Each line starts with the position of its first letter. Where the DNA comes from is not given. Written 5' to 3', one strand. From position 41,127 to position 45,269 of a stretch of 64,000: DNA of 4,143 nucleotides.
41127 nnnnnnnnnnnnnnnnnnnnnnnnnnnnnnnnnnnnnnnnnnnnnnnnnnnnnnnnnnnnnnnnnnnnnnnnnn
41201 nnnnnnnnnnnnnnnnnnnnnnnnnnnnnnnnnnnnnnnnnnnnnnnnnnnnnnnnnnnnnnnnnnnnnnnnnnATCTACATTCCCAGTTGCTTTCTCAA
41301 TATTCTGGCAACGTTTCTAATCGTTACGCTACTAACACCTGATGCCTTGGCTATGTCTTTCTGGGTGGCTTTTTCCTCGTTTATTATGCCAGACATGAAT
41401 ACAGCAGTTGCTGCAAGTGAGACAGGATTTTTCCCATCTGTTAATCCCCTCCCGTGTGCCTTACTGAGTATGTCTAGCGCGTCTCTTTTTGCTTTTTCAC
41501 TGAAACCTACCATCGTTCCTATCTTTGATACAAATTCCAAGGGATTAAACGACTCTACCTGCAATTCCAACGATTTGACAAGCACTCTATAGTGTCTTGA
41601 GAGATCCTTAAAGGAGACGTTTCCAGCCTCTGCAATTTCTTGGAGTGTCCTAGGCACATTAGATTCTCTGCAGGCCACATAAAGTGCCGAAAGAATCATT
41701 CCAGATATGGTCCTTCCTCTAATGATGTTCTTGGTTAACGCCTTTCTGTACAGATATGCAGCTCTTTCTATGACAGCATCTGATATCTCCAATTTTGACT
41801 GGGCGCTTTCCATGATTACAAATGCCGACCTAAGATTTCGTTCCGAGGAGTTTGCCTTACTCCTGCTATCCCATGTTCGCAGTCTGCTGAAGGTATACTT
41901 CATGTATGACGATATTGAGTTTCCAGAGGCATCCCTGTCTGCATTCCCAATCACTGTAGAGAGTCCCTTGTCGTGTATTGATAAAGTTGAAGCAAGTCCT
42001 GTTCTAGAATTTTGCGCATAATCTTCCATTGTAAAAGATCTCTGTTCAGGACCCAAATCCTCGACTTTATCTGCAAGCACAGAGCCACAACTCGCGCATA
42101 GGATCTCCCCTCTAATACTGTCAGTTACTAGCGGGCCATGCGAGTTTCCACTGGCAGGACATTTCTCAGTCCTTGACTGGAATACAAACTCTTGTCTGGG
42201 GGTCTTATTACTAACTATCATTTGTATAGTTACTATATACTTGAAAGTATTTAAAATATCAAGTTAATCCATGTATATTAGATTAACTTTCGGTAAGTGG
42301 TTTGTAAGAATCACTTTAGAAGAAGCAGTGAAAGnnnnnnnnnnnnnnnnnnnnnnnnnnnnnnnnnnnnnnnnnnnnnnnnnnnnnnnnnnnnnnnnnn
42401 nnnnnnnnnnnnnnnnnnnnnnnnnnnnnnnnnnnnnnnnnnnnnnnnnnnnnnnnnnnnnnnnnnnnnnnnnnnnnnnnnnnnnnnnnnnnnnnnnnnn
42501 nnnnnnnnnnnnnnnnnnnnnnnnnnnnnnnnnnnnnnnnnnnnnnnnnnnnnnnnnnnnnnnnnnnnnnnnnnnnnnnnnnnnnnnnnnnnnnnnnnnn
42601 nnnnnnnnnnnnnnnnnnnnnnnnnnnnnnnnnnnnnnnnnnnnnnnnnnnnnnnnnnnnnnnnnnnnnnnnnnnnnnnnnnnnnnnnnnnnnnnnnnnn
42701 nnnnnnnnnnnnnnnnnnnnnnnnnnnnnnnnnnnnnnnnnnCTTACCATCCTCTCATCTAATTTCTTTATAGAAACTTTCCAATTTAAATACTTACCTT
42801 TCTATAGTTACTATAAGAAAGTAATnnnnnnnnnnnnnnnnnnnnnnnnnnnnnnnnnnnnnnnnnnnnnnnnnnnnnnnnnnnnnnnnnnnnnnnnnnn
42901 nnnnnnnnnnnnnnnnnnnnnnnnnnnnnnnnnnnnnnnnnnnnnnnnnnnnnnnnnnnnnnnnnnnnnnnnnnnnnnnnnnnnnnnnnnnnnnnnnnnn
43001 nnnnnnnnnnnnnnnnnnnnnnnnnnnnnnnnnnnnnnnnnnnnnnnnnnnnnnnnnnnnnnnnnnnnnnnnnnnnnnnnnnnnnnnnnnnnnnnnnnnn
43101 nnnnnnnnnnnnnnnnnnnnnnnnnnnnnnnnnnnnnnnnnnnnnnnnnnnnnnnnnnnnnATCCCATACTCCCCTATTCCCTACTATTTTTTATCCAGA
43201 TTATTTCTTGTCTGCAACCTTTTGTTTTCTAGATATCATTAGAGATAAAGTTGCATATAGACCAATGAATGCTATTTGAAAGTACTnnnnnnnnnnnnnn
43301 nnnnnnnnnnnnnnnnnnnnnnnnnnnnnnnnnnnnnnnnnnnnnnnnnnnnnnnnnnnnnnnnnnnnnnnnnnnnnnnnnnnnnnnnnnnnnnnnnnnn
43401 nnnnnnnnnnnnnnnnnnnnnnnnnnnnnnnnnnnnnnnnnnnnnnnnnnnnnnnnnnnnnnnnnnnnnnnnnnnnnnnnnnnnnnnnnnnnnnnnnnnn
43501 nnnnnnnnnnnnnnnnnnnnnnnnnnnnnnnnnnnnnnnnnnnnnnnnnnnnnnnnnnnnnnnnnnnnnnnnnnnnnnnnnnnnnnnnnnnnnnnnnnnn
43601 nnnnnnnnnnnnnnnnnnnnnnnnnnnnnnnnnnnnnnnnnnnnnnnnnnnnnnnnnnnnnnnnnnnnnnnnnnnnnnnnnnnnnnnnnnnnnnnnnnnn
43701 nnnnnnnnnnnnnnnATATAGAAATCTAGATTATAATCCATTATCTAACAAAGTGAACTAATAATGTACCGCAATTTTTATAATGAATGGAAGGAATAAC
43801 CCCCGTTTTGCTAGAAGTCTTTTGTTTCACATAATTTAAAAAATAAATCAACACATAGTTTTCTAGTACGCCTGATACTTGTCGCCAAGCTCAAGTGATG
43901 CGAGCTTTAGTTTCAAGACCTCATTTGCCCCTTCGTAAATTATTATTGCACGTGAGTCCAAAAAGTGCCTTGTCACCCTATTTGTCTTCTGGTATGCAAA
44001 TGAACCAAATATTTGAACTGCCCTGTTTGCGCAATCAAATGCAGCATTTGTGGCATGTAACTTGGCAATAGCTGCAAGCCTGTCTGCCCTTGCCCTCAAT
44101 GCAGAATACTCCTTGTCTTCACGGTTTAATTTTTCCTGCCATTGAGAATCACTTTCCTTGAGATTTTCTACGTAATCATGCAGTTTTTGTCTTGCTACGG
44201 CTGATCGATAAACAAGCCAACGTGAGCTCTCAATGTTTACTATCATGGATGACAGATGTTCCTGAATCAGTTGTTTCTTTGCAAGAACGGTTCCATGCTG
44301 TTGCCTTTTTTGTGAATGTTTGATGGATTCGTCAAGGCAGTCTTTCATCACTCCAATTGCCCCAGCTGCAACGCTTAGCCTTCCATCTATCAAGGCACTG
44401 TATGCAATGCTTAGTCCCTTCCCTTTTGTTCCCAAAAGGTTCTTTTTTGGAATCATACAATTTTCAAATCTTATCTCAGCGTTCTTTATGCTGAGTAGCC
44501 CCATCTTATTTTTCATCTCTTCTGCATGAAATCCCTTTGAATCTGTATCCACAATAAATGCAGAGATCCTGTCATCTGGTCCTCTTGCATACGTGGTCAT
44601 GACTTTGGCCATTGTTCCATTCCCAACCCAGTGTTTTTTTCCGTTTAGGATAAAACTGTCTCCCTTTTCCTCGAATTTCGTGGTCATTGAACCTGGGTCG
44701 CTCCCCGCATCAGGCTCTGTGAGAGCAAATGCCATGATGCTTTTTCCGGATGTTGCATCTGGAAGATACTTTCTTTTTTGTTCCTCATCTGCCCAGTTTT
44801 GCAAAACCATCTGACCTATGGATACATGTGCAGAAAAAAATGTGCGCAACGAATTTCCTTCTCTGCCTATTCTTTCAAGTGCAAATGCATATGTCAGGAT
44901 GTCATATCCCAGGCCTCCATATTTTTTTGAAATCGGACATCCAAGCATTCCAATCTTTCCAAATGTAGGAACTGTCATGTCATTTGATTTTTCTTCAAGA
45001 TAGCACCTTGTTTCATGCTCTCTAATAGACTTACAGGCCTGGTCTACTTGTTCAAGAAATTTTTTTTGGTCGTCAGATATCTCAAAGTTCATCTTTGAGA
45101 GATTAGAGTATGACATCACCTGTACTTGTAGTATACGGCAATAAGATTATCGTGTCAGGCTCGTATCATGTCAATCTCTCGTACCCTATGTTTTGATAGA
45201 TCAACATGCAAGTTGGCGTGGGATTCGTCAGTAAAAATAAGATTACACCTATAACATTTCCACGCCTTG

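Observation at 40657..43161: Redox-sensor-controlled alternative TFB: HxlR/DUF24 + TFB paralog-azoreductase operon + Cys-rich protein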

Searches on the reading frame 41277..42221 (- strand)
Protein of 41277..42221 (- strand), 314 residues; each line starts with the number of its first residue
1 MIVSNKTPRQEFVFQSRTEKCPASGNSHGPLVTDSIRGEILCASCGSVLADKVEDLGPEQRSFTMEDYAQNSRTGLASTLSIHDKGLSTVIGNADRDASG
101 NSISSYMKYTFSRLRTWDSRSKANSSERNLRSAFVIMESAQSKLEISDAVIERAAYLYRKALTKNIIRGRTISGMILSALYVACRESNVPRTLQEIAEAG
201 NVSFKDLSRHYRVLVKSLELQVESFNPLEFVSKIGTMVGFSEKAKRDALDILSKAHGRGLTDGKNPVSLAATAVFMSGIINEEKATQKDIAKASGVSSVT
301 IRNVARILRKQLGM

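Call 4: search_protein_families(library=pfam, proteins=[window:41277-42221:-], max_evalue=0.01)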
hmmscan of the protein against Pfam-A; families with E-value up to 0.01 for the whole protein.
window:41277-42221:- (314 aa): 4 families
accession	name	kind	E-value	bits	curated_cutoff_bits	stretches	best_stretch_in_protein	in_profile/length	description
PF00382.24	TFIIB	-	3.1e-30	104.5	23.6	2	128-216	3-91/92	Transcription factor TFIIB repeat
PF08271.17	Zn_Ribbon_TF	-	1.2e-06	28.4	29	1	20-63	2-43/43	TFIIB zinc-binding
PF04545.22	Sigma70_r4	-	0.00091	19.1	24.1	0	282-303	18-39/50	Sigma-70, region 4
PF00356.27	LacI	-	0.0025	18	27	0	288-301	3-16/46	Bacterial regulatory proteins, lacI family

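Call 8: find_related_loci(query=window:41277-42221:-, collection=genome_contigs, flank=4000)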
Query window:41277-42221:- (314 aa) in genome_contigs; peptide patterns used: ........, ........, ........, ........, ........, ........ (x = any residue, [..] = any of these).
102 stretches matched a pattern; 2 encode a relative of the query (tblastn E <= 1e-3); 2 distinct loci.
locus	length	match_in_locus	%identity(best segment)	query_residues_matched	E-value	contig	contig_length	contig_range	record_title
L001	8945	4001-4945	90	1-314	0e+0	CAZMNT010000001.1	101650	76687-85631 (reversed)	MAG TPA_asm: uncultured Nitrosopumilaceae archaeon isolate SRP093762_co1_175 genome assembly, contig: NODE_124_length_10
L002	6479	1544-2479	72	1-312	2e-158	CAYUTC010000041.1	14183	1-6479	MAG TPA_asm: uncultured Nitrosopumilaceae archaeon isolate SRP093762_co1_74 genome assembly, contig: NODE_2541_length_14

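Call 27: find_homologous_proteins(query=window:41277-42221:-, max_evalue=1e-20)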
Query window:41277-42221:- (314 aa): 1041 proteins with E <= 1e-20 among 4178 candidates; the best 120 are listed.
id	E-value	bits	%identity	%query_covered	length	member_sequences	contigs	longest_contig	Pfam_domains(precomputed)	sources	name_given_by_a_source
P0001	6.5e-197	670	100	100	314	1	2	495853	PF00382.25,PF08271.18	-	-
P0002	1.5e-175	600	88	100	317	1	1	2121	PF00382.25,PF08271.18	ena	-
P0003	6.8e-172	588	87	100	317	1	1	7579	PF00382.25,PF08271.18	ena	-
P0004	2.8e-171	586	86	100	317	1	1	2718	PF00382.25,PF08271.18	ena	-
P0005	3.9e-171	586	86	100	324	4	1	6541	PF00382.25,PF08271.18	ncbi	-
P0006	6.4e-171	585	86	100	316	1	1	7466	PF00382.25,PF08271.18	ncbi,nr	ncbi:MAG: transcription initiation factor IIB [Thaumarchaeota archaeon]|nr:transcription initiation 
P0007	2.3e-170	583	84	100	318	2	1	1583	PF00382.25,PF08271.18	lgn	-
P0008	3.1e-170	583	86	100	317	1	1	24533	PF00382.25,PF08271.18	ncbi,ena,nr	ncbi:MAG TPA: transcription initiation factor IIB [Candidatus Nitrosotalea sp.]|nr:transcription ini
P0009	4.2e-170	583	85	100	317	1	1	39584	PF00382.25,PF08271.18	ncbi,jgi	jgi:transcription initiation factor TFIIB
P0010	1.2e-169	581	85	100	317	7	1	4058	PF00382.25,PF08271.18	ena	-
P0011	2.9e-169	580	85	100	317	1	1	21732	PF00382.25,PF08271.18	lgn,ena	-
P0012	3.0e-168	576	84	100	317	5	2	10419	PF00382.25,PF08271.18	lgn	-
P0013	2.8e-166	570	84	100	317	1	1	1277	PF00382.25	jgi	jgi:transcription initiation factor TFIIB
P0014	2.7e-162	557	82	100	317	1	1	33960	PF00382.25,PF08271.18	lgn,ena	-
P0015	3.7e-162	556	79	100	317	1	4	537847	PF00382.25,PF08271.18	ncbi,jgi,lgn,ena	-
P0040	3.0e-143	494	73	99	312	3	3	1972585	PF00382.25,PF08271.18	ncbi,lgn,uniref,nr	ncbi:transcription initiation factor IIB [Candidatus Nitrosotalea okcheonensis]|uniref:Transcription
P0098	5.6e-134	464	72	93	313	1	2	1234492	PF00382.25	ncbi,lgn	-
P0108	3.7e-131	455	70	99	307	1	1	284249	PF00382.25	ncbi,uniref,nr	ncbi:putative transcription initiation factor TFIIB [Nitrosotalea sinensis]|uniref:Putative transcri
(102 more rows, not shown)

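Call 28: find_encoding_contigs(protein=P0040, flank=5000, max_places=2)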
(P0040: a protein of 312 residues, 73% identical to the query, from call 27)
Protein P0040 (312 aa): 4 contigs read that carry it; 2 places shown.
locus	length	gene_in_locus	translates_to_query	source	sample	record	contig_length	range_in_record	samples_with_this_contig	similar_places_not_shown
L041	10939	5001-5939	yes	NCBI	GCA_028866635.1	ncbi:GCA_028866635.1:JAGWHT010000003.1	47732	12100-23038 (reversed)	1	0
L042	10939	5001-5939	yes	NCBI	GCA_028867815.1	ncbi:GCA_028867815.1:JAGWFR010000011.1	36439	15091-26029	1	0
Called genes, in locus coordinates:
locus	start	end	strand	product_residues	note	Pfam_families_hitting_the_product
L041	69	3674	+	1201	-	PF16640:Big_3_5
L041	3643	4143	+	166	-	-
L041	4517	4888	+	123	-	PF01638:HxlR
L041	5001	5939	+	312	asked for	PF08271:Zn_Ribbon_TF (faint), PF00382:TFIIB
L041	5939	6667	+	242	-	PF02678:Pirin, PF05726:Pirin_C (faint), PF07883:Cupin_2 (weak), PF17954:Pirin_C_2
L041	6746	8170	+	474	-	PF00083:Sugar_tr, PF07690:MFS_1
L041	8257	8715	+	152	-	-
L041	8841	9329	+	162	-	PF13646:HEAT_2 (weak), PF02985:HEAT (faint), PF13513:HEAT_EZ (faint), PF12717:Cnd1 (faint), PF03130:HEAT_PBS (faint), PF13646:HEAT_2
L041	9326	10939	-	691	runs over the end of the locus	PF02463:SMC_N, PF13175:AAA_15, PF13476:AAA_23, PF13555:AAA_29, PF13304:AAA_21 (faint), PF02463:SMC_N, PF13558:SbcC_Walker_B (weak)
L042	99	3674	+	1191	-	PF16640:Big_3_5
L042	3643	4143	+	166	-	-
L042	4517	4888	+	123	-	PF01638:HxlR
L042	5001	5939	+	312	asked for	PF08271:Zn_Ribbon_TF (faint), PF00382:TFIIB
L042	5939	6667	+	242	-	PF02678:Pirin, PF05726:Pirin_C (faint), PF07883:Cupin_2 (weak), PF17954:Pirin_C_2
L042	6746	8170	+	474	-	PF00083:Sugar_tr, PF07690:MFS_1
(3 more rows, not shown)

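Call 29: find_encoding_contigs(protein=P0108, flank=5000, max_places=2)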
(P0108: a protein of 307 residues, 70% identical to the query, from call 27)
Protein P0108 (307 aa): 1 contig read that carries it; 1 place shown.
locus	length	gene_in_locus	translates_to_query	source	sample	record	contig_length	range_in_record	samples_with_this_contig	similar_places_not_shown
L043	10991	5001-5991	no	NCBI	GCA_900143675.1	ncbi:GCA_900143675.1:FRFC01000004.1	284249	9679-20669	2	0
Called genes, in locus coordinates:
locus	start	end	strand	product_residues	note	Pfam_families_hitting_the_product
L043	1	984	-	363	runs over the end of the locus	PF06849:DUF1246, PF06973:DUF1297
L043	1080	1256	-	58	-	PF02416:TatA_B_E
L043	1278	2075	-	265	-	PF00902:TatC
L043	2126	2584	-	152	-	-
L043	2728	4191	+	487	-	PF13231:PMT_2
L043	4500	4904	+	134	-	PF01638:HxlR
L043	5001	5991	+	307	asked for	PF00382:TFIIB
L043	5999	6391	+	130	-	-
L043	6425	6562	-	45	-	-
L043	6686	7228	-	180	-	-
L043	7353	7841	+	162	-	PF13646:HEAT_2 (weak), PF13513:HEAT_EZ (faint), PF02985:HEAT (faint), PF12717:Cnd1 (faint), PF03130:HEAT_PBS (faint), PF13646:HEAT_2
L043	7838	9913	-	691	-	PF00005:ABC_tran (faint), PF02463:SMC_N, PF13175:AAA_15 (weak), PF13476:AAA_23, PF13514:AAA_27, PF13555:AAA_29, PF13304:AAA_21 (weak), PF13558:SbcC_Walker_B (weak)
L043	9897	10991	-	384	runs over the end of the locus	PF00149:Metallophos, PF12850:Metallophos_2 (weak)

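Call 30: find_encoding_contigs(protein=P0098, flank=5000, max_places=2)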
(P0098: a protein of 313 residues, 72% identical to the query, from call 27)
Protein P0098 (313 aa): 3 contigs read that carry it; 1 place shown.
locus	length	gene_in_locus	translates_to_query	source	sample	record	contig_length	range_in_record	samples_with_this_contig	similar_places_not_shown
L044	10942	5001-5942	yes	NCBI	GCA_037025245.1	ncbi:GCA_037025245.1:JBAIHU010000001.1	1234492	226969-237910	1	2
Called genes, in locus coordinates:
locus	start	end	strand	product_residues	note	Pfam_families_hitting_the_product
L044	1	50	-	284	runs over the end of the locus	PF01791:DeoC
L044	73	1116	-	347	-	PF08240:ADH_N, PF16912:Glu_dehyd_C, PF00107:ADH_zinc_N, PF13602:ADH_zinc_N_2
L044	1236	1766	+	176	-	PF00719:Pyrophosphatase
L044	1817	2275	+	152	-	PF00578:AhpC-TSA, PF08534:Redoxin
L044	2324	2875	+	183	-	PF01862:PvlArgDC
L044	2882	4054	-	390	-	-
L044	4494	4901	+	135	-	PF01638:HxlR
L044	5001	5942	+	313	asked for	PF00382:TFIIB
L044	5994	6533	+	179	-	-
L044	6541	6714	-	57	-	-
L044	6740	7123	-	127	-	-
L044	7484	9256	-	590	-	PF08439:Peptidase_M3_N (faint), PF01432:Peptidase_M3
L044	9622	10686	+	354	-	PF01916:DS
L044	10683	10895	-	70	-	-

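Call 59: search_protein_families(library=ncbifam, proteins=[window:41277-42221:-], max_evalue=0.01)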
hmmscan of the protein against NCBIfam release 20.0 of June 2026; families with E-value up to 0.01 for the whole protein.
window:41277-42221:- (314 aa): 1 family
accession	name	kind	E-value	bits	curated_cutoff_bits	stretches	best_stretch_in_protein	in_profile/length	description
NF001658.0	PRK00423.1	subfamily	1.2e-88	297.2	384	1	15-313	10-307/312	transcription initiation factor IIB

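Call 82: search_protein_families(library=pfam, proteins=[L043:5999-6391:+, L044:5994-6533:+], max_evalue=0.01)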
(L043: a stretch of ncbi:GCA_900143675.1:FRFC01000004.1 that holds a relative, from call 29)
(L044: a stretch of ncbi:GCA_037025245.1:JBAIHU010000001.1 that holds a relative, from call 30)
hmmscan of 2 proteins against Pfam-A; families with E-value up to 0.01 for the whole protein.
L043:5999-6391:+ (130 aa): 0 families

L044:5994-6533:+ (179 aa): 0 families

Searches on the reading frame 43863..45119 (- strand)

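Call 4: search_protein_families(library=pfam, proteins=[window:43863-45119:-], max_evalue=0.01)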
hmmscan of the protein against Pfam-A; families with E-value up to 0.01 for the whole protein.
window:43863-45119:- (418 aa): 6 families
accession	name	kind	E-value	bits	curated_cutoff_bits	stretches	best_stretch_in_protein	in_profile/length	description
PF00441.29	Acyl-CoA_dh_1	-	2.5e-31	109.3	22.4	2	233-311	1-79/150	Acyl-CoA dehydrogenase, C-terminal domain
PF02770.24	Acyl-CoA_dh_M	-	3.3e-25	88.5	33.3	1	130-221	1-97/97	Acyl-CoA dehydrogenase, middle domain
PF02771.21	Acyl-CoA_dh_N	-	1.7e-20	73.9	22.9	1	15-126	1-113/113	Acyl-CoA dehydrogenase, N-terminal domain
PF08028.16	Acyl-CoA_dh_2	-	8.3e-09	36.3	22.7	1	249-399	2-133/134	Acyl-CoA dehydrogenase, C-terminal domain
PF22924.1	ACOX_C_alpha1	-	2e-06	28.1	27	1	240-407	1-165/169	Acyl-CoA oxidase, C-alpha1 domain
PF05010.19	TACC_C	-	0.0047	17.1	29.9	0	263-347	57-142/201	Transforming acidic coiled-coil-containing protein (TACC), C-terminal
